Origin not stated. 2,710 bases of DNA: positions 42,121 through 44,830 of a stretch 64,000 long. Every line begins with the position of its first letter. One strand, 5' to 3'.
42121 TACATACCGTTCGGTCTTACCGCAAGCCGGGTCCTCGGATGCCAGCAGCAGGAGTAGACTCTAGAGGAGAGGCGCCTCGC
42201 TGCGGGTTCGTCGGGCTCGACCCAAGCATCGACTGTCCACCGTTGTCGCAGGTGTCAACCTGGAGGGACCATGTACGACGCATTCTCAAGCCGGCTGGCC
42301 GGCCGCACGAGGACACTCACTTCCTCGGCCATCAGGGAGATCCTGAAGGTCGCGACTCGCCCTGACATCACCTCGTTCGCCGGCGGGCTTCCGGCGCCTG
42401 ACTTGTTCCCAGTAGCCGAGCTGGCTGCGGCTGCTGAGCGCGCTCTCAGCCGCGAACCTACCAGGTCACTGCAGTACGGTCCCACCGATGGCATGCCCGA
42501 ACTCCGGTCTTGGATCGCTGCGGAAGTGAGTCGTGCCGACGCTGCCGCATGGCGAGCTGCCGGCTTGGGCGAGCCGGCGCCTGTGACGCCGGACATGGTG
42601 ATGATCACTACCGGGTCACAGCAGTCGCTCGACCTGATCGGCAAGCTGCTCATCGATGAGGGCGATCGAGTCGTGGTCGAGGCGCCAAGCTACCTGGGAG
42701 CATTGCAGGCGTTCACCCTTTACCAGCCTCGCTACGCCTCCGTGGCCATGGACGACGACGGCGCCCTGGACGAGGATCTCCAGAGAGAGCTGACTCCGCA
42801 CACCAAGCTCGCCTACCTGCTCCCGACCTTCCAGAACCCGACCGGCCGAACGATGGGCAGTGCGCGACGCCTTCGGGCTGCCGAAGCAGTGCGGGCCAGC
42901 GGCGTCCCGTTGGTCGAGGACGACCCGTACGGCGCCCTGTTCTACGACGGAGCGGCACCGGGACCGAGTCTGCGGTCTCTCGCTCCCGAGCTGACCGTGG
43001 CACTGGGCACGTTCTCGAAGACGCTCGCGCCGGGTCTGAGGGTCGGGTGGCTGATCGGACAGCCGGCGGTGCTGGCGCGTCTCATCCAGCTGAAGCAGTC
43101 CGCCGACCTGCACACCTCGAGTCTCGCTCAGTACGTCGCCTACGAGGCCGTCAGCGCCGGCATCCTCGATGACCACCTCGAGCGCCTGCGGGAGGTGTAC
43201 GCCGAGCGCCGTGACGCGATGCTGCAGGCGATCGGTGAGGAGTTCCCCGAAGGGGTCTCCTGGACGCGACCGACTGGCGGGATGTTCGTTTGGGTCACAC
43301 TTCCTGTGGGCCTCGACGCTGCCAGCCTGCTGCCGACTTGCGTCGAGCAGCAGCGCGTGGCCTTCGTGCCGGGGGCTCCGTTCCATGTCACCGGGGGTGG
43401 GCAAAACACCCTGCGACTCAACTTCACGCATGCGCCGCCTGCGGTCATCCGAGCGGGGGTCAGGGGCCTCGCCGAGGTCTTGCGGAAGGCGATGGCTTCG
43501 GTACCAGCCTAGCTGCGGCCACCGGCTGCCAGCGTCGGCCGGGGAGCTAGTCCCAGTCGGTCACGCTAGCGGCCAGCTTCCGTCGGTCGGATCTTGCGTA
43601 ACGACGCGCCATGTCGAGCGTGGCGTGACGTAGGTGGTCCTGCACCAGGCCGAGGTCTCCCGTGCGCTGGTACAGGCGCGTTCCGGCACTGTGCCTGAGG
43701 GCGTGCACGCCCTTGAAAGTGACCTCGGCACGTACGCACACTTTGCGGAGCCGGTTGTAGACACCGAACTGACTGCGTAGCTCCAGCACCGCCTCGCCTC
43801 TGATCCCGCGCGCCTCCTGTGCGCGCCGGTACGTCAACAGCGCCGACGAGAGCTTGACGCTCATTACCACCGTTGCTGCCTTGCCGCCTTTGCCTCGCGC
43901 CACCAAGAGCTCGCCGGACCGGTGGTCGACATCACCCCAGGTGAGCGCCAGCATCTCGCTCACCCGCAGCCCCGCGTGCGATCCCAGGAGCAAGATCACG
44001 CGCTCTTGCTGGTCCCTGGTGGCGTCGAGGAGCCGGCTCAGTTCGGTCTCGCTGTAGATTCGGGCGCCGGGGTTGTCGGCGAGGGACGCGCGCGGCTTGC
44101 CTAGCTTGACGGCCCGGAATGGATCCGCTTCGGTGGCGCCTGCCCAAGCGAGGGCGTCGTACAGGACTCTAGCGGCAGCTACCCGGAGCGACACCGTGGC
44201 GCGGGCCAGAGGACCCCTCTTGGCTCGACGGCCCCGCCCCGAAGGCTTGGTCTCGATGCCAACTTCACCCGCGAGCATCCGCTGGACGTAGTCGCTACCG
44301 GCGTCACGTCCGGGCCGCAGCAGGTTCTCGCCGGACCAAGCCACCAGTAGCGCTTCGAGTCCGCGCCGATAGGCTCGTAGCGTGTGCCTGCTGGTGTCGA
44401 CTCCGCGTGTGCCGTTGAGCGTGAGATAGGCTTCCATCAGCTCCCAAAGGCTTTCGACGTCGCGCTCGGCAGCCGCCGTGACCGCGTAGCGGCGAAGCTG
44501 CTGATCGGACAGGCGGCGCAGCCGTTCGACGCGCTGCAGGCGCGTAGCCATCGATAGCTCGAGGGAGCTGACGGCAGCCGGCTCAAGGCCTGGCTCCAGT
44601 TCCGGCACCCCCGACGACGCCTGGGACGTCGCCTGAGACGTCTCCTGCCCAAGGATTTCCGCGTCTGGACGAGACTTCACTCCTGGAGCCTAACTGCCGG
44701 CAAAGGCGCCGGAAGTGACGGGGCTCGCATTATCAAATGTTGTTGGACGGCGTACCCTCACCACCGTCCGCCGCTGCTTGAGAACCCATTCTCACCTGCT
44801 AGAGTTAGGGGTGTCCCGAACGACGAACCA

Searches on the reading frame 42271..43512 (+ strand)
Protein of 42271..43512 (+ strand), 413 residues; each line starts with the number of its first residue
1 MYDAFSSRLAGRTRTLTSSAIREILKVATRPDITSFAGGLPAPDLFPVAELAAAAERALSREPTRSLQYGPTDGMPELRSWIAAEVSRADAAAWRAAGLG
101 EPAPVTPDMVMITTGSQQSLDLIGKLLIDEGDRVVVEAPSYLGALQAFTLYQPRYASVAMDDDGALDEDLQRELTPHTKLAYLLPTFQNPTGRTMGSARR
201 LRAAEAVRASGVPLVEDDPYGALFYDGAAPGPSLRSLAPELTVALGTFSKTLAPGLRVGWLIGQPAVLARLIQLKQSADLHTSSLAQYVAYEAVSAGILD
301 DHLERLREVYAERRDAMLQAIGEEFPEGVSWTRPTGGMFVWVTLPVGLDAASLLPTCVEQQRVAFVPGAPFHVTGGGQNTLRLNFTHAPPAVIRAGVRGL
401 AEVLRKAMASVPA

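Call 19: search_protein_families(library=pfam, proteins=[window:42271-43512:+], max_evalue=0.00001)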
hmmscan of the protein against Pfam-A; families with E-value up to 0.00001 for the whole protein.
window:42271-43512:+ (413 aa): 1 family
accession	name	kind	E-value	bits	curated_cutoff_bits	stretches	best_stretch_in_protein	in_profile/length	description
PF00155.27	Aminotran_1_2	-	3.2e-32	112.5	19.7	1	49-393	20-354/361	Aminotransferase class I and II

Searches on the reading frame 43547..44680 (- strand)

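Call 19: search_protein_families(library=pfam, proteins=[window:43547-44680:-], max_evalue=0.00001)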
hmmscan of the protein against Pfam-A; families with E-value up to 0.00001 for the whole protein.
window:43547-44680:- (377 aa): 1 family
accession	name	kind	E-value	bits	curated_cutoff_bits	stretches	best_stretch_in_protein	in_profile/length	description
PF00589.27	Phage_integrase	-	7.5e-21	75.1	27.1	1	211-365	5-169/172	Phage integrase family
